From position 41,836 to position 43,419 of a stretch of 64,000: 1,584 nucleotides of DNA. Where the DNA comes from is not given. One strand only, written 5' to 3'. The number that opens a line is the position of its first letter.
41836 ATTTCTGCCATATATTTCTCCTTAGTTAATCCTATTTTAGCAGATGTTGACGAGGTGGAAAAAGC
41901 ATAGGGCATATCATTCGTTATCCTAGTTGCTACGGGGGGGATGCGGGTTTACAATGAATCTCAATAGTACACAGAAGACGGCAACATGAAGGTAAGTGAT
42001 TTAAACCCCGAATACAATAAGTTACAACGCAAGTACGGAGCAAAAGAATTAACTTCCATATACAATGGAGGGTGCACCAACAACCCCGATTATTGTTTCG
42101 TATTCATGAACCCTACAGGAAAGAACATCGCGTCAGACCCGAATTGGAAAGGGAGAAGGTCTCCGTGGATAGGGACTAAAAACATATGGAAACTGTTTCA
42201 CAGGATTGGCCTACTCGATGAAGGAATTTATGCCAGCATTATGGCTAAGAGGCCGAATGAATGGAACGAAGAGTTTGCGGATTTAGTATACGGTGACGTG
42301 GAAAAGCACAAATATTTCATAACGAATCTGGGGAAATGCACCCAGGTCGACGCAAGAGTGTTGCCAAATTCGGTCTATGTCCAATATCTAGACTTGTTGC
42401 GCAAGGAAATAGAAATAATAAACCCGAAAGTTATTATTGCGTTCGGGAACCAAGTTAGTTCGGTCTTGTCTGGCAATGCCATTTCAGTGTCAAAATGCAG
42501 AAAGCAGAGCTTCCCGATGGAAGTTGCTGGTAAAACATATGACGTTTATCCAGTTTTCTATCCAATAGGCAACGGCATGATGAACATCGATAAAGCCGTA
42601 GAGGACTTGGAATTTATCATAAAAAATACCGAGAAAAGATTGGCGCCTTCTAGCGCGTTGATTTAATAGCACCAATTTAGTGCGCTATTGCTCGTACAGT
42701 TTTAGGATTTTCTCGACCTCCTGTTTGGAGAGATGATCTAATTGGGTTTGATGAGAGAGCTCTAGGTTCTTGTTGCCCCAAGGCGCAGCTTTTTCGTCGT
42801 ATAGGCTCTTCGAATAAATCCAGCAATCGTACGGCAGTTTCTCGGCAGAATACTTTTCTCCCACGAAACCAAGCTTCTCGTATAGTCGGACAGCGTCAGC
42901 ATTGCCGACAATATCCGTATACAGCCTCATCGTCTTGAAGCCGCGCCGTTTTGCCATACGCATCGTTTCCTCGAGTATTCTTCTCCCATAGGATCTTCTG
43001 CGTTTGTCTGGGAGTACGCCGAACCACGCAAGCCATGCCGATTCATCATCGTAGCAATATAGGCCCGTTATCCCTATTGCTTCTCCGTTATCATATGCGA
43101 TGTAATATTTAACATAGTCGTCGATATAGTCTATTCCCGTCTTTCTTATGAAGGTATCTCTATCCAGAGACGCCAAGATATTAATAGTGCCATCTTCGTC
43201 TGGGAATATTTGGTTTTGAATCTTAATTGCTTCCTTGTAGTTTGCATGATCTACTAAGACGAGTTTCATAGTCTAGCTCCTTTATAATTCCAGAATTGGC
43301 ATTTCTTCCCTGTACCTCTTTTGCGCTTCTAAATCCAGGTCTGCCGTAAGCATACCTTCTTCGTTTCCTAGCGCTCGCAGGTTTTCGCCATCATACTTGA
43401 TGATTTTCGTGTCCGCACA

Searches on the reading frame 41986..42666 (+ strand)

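Call 55: search_protein_families(library=pfam, proteins=[window:41986-42666:+], max_evalue=0.001)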
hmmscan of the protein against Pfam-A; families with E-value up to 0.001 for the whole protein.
window:41986-42666:+ (226 aa): 1 family
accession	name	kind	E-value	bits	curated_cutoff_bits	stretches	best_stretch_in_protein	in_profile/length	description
PF03167.25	UDG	-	2.8e-07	31.1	24.3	1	64-192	33-117/141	Uracil DNA glycosylase superfamily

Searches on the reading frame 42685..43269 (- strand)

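Call 55: search_protein_families(library=pfam, proteins=[window:42685-43269:-], max_evalue=0.001)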
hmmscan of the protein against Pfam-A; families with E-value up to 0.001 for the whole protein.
window:42685-43269:- (194 aa): 7 families
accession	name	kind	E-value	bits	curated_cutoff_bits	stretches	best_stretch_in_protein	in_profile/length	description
PF00583.31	Acetyltransf_1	-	3.1e-15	56.9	20.7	1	49-135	29-116/116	Acetyltransferase (GNAT) family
PF13508.13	Acetyltransf_7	-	2.6e-14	53.8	27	1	54-136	4-83/84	Acetyltransferase (GNAT) domain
PF13673.13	Acetyltransf_10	-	3.6e-05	24.2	23.6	1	50-136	28-108/128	Acetyltransferase (GNAT) domain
PF13527.13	Acetyltransf_9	-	0.00016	22.1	25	0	9-135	8-124/127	Acetyltransferase (GNAT) domain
PF13302.13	Acetyltransf_3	-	0.00057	21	25.4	1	53-136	54-138/138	Acetyltransferase (GNAT) domain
PF08445.16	FR47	-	0.00063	20.1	22.1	0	80-136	24-78/86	FR47-like protein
PF13480.13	Acetyltransf_6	-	0.00083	20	22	0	54-118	73-136/143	Acetyltransferase (GNAT) domain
